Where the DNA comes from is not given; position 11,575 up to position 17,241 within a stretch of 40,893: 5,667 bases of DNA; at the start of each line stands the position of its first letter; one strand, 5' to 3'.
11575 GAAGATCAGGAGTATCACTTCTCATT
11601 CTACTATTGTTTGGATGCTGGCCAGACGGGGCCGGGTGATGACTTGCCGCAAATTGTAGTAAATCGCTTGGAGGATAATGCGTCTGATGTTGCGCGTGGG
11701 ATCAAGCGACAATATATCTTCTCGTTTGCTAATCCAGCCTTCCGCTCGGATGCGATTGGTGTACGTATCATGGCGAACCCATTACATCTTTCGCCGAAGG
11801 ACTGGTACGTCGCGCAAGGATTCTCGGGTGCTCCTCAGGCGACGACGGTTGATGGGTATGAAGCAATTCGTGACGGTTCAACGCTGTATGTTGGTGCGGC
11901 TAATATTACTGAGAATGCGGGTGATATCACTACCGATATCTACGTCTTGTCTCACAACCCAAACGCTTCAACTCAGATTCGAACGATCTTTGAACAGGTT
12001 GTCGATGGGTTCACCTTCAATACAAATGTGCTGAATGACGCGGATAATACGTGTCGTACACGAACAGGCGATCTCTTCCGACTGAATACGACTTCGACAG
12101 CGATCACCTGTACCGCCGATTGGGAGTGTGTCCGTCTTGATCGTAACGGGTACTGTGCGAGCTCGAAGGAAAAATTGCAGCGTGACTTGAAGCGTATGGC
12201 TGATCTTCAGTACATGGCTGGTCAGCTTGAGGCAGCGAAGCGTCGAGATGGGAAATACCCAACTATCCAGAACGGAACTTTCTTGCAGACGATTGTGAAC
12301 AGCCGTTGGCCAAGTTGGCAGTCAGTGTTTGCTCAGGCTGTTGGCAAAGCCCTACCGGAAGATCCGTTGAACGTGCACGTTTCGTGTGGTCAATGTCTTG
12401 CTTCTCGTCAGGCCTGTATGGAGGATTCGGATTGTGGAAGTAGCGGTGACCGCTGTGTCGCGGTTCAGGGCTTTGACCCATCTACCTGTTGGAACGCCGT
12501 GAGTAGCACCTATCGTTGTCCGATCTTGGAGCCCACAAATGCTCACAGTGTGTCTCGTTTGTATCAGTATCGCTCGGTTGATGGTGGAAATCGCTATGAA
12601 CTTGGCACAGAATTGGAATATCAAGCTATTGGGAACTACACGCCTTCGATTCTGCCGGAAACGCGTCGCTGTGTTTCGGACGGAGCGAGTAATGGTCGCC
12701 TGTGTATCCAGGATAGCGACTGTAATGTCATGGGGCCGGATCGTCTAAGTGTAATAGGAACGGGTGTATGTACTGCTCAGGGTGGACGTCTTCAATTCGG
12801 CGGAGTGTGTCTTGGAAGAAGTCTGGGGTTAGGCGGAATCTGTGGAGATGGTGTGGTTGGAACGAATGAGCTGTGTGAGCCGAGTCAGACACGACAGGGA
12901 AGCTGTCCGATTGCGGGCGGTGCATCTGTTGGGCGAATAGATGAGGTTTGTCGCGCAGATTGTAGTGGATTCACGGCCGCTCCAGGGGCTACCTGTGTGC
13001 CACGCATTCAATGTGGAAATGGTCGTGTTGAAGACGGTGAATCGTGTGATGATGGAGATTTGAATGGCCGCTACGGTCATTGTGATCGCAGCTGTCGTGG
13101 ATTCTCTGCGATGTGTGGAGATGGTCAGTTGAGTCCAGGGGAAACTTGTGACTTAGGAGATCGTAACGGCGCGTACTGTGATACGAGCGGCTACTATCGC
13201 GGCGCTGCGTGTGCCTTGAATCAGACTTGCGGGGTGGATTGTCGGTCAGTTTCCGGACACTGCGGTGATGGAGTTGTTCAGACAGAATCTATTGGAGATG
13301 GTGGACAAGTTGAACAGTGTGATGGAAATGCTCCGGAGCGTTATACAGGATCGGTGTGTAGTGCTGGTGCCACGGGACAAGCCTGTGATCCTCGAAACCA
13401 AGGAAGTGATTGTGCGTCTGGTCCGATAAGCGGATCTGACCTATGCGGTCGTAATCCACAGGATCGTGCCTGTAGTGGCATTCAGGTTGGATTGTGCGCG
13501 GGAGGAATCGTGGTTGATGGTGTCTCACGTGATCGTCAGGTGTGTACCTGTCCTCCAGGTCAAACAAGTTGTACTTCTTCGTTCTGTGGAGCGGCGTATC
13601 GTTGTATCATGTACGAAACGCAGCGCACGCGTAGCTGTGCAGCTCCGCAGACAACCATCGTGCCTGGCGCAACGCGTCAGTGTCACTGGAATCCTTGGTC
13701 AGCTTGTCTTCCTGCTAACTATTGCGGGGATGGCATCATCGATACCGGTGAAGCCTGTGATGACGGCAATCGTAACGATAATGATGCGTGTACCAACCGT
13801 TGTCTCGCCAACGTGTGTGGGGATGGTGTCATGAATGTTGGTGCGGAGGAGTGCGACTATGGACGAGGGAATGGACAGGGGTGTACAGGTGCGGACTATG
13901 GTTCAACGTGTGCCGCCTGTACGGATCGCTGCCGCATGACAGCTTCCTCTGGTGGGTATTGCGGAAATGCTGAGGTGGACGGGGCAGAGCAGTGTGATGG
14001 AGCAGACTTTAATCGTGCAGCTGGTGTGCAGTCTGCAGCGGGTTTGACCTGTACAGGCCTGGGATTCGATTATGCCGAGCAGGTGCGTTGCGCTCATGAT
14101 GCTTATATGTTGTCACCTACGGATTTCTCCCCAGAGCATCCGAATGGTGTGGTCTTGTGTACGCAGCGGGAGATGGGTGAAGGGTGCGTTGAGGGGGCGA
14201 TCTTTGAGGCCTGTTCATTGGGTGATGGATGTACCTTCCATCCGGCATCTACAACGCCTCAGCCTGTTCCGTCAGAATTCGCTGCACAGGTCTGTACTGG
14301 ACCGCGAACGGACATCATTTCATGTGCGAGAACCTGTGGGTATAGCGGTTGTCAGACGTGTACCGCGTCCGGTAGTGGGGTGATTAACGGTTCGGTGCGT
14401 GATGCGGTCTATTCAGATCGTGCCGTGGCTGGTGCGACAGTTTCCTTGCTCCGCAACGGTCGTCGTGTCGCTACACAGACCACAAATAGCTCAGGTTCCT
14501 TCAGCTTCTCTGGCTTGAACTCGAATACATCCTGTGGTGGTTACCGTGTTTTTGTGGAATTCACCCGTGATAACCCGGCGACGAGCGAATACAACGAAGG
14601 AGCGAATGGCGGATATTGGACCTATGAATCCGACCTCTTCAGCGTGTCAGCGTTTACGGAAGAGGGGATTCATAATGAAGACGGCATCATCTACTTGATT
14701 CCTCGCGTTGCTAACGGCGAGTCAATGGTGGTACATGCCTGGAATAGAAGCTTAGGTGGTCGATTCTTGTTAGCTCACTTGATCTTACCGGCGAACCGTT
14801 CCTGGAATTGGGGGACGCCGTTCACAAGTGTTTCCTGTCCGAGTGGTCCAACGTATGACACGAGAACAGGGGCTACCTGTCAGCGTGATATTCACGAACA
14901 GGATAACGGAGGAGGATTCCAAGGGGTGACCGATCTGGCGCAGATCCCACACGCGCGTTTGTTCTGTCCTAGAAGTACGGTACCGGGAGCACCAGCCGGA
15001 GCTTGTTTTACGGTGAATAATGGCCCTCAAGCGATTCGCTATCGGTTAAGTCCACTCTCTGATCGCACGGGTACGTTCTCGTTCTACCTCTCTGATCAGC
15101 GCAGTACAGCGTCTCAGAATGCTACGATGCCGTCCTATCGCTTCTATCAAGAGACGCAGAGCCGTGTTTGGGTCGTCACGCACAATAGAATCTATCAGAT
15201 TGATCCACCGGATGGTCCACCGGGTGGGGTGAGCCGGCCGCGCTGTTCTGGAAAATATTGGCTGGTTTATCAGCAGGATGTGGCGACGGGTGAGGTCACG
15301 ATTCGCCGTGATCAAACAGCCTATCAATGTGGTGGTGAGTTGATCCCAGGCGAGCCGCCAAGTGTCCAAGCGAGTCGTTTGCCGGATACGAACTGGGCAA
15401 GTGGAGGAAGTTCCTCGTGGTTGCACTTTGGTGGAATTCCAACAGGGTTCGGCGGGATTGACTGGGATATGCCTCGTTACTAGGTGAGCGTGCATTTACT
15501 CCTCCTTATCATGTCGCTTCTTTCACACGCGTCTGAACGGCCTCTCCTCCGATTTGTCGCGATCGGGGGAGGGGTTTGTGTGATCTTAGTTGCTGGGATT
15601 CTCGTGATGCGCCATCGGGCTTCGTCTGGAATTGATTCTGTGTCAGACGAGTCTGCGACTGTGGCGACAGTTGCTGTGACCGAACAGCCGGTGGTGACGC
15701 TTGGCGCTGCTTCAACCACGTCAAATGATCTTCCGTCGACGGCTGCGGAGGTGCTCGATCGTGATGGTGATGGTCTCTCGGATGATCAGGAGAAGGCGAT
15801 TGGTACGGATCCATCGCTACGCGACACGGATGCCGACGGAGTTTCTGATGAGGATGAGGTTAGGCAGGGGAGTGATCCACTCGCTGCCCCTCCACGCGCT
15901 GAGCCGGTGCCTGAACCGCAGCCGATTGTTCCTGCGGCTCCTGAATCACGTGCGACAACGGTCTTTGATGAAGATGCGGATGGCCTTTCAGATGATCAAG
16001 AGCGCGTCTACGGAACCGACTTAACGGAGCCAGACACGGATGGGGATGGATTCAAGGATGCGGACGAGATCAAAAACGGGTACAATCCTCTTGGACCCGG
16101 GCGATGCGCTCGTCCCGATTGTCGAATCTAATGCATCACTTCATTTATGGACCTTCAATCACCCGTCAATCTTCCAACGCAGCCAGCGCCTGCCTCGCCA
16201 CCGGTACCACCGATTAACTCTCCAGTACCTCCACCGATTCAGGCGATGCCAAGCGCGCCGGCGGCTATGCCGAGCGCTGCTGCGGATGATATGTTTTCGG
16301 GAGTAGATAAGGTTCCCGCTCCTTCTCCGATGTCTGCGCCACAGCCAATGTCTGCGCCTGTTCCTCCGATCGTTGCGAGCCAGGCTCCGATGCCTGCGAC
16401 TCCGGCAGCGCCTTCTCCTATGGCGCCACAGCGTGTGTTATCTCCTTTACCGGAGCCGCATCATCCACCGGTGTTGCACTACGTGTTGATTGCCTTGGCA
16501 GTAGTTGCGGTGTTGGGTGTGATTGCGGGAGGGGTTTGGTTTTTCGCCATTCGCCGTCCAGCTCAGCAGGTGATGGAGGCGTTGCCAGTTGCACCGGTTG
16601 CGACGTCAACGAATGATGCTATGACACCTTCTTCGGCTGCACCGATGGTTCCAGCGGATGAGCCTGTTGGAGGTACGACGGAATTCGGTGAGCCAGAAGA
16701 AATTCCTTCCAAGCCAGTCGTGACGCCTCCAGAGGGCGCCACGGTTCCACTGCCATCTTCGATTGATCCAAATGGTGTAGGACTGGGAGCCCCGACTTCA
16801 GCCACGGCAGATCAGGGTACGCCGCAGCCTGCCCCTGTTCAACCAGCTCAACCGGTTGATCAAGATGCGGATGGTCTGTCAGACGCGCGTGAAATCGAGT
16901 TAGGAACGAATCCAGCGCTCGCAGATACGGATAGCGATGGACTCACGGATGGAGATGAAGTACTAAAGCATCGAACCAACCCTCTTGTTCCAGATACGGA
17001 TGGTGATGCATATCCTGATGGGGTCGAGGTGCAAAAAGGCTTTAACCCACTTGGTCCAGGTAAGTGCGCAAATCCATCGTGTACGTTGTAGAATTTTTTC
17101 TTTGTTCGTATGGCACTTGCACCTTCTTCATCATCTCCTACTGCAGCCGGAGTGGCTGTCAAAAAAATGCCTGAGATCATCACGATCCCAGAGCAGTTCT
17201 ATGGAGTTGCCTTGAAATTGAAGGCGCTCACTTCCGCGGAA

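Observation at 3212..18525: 15-kb five-gene surface-protein locus with no known display machinery, wedged into a housekeeping operon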

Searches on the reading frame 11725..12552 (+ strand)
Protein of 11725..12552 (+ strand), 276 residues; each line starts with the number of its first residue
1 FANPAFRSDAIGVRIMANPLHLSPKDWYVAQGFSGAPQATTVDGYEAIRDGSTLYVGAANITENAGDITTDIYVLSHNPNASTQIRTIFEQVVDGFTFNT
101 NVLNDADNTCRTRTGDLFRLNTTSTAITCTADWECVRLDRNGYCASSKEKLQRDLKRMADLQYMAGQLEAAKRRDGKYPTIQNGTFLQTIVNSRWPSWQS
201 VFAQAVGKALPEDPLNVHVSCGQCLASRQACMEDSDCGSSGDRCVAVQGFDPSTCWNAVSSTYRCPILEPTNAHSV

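Call 62: search_solved_structures(query=A3, max_evalue=1)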
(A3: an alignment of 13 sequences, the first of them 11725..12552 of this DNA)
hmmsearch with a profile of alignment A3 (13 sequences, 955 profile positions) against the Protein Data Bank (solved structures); distinct sequences matched with E-value up to 1: 5.
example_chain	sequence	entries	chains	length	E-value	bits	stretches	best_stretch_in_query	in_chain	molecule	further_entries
6nz0_Z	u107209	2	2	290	0.22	12.7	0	424-559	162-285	Dyslexia-associated protein KIAA0319-like protein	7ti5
2c26_A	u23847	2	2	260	0.58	11.3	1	423-482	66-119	ENDOGLUCANASE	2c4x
9od2_A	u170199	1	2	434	0.61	11.2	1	697-800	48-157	Envelope protein E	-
6pal_A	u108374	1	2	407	0.94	10.6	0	363-451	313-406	Uncharacterized protein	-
2kpn_A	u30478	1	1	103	1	10.5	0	416-453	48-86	Bacillolysin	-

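Call 68: predict_structure(alignment_id=A3)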
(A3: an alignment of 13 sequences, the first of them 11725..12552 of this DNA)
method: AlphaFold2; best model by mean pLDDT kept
length: 276 residues; sequences in the alignment: 13
mean_pLDDT: 72.9   pTM: 0.58
mean pLDDT of the five models: 72.9, 63.1, 62.5, 45.3, 43.4
residues with pLDDT >= 90: 40; 70-90: 146; 50-70: 49; < 50: 41
segments of 3 or more residues with pLDDT < 50: 1-3, 182-199, 213-218, 265-276
pLDDT, mean of each block of 10 residues (from residue 1): 58 90 90 90 90 91 75 92 90 84 69 74 75 80 81 77 72 75 36 41 54 50 81 75 84 70 49 31
secondary structure, 60 per line:
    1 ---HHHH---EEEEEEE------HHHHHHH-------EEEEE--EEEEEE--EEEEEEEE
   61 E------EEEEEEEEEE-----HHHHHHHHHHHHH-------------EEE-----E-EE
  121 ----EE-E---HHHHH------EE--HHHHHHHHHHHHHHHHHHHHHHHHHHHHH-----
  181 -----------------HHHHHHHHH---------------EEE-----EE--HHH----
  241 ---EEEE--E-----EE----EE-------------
elements in order: H4-7 E11-17 H24-30 E38-42 E45-50 E53-61 E68-77 H83-95 E109-111 H132-136 H147-175 H198-206 E222-224 E244-247

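Call 70: fold_search(model_id=the predicted structure, library=pdb)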
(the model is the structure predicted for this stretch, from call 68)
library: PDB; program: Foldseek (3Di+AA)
matches with E <= 10: 1027; with E <= 0.001: 0
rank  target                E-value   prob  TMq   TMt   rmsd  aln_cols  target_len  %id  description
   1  2f7l_A                5.2e-02  0.72  0.17  0.11   9.5        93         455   12  Crystal structure of Sulfolobus tokodaii phosphomannomutase/phosphoglucomutase (released 2006-12-05)
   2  4zh0                  8.0e-02  0.13  0.12  0.09  18.9       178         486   13  Structure of Helicobacter pylori adhesin BabA determined by SeMet SAD (released 2015-08-19)
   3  3ijt_B                1.0e-01  0.35  0.16  0.25   8.9       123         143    9  Structural Characterization of SMU.440, a Hypothetical Protein from Streptococcus mutans (released 2009-08-25)
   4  5f7m_A                1.1e-01  0.13  0.15  0.11  21.3       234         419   11  Blood group antigen binding adhesin BabA of Helicobacter pylori strain 17875 in complex with blood group H Lewis b hex (released 2016-01-20)
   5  5f7m_B                1.1e-01  0.10  0.12  0.09  18.7       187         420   10  Blood group antigen binding adhesin BabA of Helicobacter pylori strain 17875 in complex with blood group H Lewis b hex (released 2016-01-20)
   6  8h0h_A                1.3e-01  0.16  0.14  0.22   9.3       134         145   10  Hypotethical protein from Mycobacterium tuberculsosis (released 2023-09-06)
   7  2nn5                  1.5e-01  0.33  0.17  0.25  10.8       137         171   12  Structure of Conserved Protein of Unknown Function EF2215 from Enterococcus faecalis (released 2006-11-21)
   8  7f9o_a                1.6e-01  0.35  0.20  0.31   7.1       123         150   15  PSI-NDH supercomplex of Barley (released 2021-12-22)
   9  6icq_B                1.9e-01  0.07  0.12  0.11  12.1       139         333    8  Pseudomonas putida CBB5 NdmA QL mutant with theobromine (released 2019-09-04)
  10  2xst                  2.1e-01  0.16  0.10  0.16   8.9        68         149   22  Crystal Structure of the Human Lipocalin 15 (released 2010-10-13)
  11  9xps_5                2.1e-01  0.08  0.10  0.11  12.4       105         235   10  The neck structure of the Phage Phikz (released 2026-02-11)
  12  5f93_B                2.1e-01  0.08  0.13  0.10  18.6       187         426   13  Blood group antigen binding adhesin BabA of Helicobacter pylori strain A730 in complex with blood group H Lewis b hexa (released 2016-01-20)
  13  4qg5_A                2.2e-01  0.30  0.18  0.10   9.8       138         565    9  Crystal structure of phosphoglucomutase from Leishmania major at 3.5 angstrom resolution (released 2015-05-27)
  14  2le1_MODEL_1_A        2.2e-01  0.09  0.11  0.16   9.6       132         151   11  Solution NMR Structure of Tfu_2981 from Thermobifida fusca, Northeast Structural Genomics Consortium Target Tf (released 2011-06-29)
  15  2zfd_B                2.6e-01  0.23  0.17  0.31   9.7       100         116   14  The crystal structure of plant specific calcium binding protein AtCBL2 in complex with the regulatory domain of AtCIPK (released 2008-02-19)
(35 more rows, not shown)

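Call 72: find_related_loci(query=A3, collection=metagenome_contigs, flank=10000)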
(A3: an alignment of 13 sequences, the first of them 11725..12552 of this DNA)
Query A3 (276 aa) in metagenome_contigs; peptide patterns used: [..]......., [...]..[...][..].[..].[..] (x = any residue, [..] = any of these).
600 stretches matched a pattern (row limit reached: there are more); 276 encode a relative of the query (tblastn E <= 1e-3); the best 80 are kept; 80 distinct loci.
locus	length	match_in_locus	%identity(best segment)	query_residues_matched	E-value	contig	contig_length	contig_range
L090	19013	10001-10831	49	1-276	3e-94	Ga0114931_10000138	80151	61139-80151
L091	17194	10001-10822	45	1-273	3e-84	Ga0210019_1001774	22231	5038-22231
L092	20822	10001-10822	45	1-273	3e-84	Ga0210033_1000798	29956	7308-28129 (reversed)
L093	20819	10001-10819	47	6-271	2e-83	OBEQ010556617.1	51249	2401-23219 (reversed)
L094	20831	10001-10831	47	1-268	5e-81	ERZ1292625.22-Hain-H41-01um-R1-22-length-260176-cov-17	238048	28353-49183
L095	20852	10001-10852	43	1-275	5e-78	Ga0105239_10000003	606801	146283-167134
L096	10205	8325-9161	44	1-270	1e-77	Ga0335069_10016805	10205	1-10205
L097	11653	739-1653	39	1-276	2e-66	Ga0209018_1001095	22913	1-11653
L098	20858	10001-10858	39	1-268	2e-64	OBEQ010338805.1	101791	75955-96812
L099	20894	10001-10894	37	4-276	5e-63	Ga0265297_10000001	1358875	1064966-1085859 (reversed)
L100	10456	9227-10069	40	4-268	1e-62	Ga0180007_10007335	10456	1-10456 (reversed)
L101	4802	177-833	38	1-266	2e-51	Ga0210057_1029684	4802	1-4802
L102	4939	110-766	38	1-266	2e-51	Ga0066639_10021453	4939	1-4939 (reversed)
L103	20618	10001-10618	41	5-228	1e-48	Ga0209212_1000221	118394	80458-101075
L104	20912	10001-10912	31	9-266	1e-48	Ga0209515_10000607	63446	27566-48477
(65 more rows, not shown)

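Call 78: search_protein_representatives(protein=window:11725-12552:+)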
Query: 276 residues. Proteins with E-value up to 0.001 (for the whole library): 1403; up to 1e-10: 1261; up to 1e-30: 375. The best 150 are listed.
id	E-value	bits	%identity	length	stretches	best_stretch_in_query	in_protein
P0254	3.1e-134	462.9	70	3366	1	1-276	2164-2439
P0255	3.9e-84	298.6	50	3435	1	1-272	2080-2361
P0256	7.1e-83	294.5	49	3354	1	5-276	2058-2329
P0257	4.5e-78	278.7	47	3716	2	6-271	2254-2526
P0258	1.9e-76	273.4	49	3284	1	1-276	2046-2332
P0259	1.4e-74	267.3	48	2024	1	5-269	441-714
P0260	1.9e-74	266.9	47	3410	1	3-270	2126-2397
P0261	2.4e-74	266.5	48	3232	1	3-271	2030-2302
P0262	9.9e-74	264.5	50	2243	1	3-268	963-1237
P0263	1.4e-73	264.0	47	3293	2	3-267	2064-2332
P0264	4.5e-73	262.3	47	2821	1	2-273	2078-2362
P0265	4.5e-73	262.3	48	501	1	5-268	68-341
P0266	1.4e-71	257.5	46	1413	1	2-268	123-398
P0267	4.2e-71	255.9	46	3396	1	4-261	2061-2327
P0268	1.1e-70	254.5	45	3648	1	1-267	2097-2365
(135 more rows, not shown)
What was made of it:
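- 11725..12552 (+): Unannotated conserved module in g2 (aa 2195-2470). Motifs: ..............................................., then a Cys linker, then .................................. It marks the point where the giant is split into two genes in another lineage. 1403 representative clusters at E<=1e-3 (call 78).
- Tried and rejected: The exhaustive representative search (call 78) was needed to see the family size.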

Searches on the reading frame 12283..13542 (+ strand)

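Call 48: search_protein_families(library=pfam, proteins=[window:12283-13542:+], max_evalue=0.05)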
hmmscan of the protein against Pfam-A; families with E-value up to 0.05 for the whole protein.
window:12283-13542:+ (420 aa): 1 family
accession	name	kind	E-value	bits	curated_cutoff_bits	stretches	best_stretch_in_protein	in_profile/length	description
PF13948.11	DUF4215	-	0.0013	19.4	27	0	237-267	16-43/47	Domain of unknown function (DUF4215)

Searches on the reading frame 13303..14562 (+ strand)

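Call 48: search_protein_families(library=pfam, proteins=[window:13303-14562:+], max_evalue=0.05)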
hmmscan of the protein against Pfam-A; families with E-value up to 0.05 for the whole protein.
window:13303-14562:+ (420 aa): 4 families
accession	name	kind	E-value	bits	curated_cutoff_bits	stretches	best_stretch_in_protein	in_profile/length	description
PF13620.12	CarboxypepD_reg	-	2e-07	31.7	32.3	1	361-418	2-54/82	Carboxypeptidase regulatory-like domain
PF13948.11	DUF4215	-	6.2e-05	23.7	27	1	135-167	17-46/47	Domain of unknown function (DUF4215)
PF17210.9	SdrD_B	-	0.0003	21.4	29.7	1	372-416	21-62/112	SdrD B-like domain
PF11974.14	bMG3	-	0.019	15.4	34.9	1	371-408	24-62/103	Bacterial alpha-2-macroglobulin MG3 domain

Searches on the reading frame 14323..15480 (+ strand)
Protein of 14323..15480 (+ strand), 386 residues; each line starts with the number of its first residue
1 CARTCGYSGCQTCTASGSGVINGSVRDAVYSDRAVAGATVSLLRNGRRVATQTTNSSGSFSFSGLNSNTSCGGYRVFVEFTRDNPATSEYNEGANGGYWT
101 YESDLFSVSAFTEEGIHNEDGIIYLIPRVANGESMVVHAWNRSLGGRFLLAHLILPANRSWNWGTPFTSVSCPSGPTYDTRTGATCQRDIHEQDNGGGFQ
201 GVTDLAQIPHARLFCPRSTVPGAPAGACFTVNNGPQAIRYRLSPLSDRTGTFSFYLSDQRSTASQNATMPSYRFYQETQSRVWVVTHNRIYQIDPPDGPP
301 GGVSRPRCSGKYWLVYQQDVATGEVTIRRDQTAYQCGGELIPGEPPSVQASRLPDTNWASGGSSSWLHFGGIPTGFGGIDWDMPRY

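Call 48: search_protein_families(library=pfam, proteins=[window:14323-15480:+], max_evalue=0.05)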
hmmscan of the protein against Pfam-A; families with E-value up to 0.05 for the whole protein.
window:14323-15480:+ (386 aa): 3 families
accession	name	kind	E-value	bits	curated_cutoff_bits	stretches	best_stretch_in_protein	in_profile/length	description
PF13620.12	CarboxypepD_reg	-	1.8e-07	31.8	32.3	1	21-87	2-63/82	Carboxypeptidase regulatory-like domain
PF17210.9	SdrD_B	-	2.8e-05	24.7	29.7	1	32-95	21-80/112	SdrD B-like domain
PF11974.14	bMG3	-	0.0054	17.1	34.9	1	31-70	24-64/103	Bacterial alpha-2-macroglobulin MG3 domain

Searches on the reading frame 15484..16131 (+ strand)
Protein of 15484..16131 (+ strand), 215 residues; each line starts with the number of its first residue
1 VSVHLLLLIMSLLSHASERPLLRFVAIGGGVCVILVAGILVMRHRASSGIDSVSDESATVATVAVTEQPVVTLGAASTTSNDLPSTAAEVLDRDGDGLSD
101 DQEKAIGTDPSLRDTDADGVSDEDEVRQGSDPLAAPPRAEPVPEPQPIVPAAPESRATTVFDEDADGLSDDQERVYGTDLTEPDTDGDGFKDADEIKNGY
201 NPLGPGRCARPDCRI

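Call 8: search_protein_families(library=pfam, proteins=[window:15484-16131:+], max_evalue=0.01)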
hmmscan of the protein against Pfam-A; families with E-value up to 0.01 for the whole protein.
window:15484-16131:+ (215 aa): 1 family
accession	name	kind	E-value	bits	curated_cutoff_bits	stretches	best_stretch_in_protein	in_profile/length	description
PF18884.5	TSP3_bac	-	7.1e-22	77.3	25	3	92-110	1-19/22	Bacterial TSP3 repeat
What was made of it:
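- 15484..16131 (+): g3: 215-aa single-pass protein with an N-terminal TM helix, four TSP3 repeats and the C-terminal motif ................. Pfam TSP3_bac 77 bits (call 8).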

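Call 14: search_protein_families(library=ncbifam, proteins=[window:15484-16131:+], max_evalue=0.01)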
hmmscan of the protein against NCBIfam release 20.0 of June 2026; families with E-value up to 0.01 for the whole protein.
window:15484-16131:+ (215 aa): 2 families
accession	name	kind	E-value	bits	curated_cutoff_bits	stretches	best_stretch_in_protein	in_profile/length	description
NF033765.2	gliding_CglD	equivalog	7.4e-12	43.9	400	1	89-199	204-303/1124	adventurous gliding motility lipoprotein CglD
NF047639.1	throspo3_MtsD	equivalog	5e-11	41.4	800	2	82-205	382-503/651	cell-cell cohesion protein MtsD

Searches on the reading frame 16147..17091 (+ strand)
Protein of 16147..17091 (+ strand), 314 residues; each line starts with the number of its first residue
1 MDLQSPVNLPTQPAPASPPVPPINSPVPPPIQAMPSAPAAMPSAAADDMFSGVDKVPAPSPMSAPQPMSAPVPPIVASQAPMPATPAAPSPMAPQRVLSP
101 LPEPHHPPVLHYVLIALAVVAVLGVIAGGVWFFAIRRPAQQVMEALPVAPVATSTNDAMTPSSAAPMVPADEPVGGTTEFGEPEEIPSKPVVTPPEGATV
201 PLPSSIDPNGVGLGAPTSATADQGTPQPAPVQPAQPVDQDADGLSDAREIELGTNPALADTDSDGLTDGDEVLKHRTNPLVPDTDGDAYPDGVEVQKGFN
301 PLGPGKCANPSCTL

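Call 8: search_protein_families(library=pfam, proteins=[window:16147-17091:+], max_evalue=0.01)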
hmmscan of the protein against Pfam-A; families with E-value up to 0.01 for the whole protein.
window:16147-17091:+ (314 aa): 1 family
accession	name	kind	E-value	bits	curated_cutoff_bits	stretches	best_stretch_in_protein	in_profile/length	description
PF18884.5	TSP3_bac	-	4.3e-13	49.3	25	2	260-282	1-22/22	Bacterial TSP3 repeat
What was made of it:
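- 16147..17091 (+): g4: 314-aa single-pass protein. Pro-rich N-terminal tail of about 105 aa with a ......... motif, a TM helix, TSP3 repeats and the C-terminal motif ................. Pfam TSP3_bac (call 8).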

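Call 14: search_protein_families(library=ncbifam, proteins=[window:16147-17091:+], max_evalue=0.01)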
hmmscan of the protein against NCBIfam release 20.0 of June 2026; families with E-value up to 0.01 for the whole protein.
window:16147-17091:+ (314 aa): 2 families
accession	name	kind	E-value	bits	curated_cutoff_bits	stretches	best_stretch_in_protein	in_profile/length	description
NF033765.2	gliding_CglD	equivalog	3.3e-08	31.8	400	1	203-299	173-282/1124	adventurous gliding motility lipoprotein CglD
NF047639.1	throspo3_MtsD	equivalog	5.3e-05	21.5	800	1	251-303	451-502/651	cell-cell cohesion protein MtsD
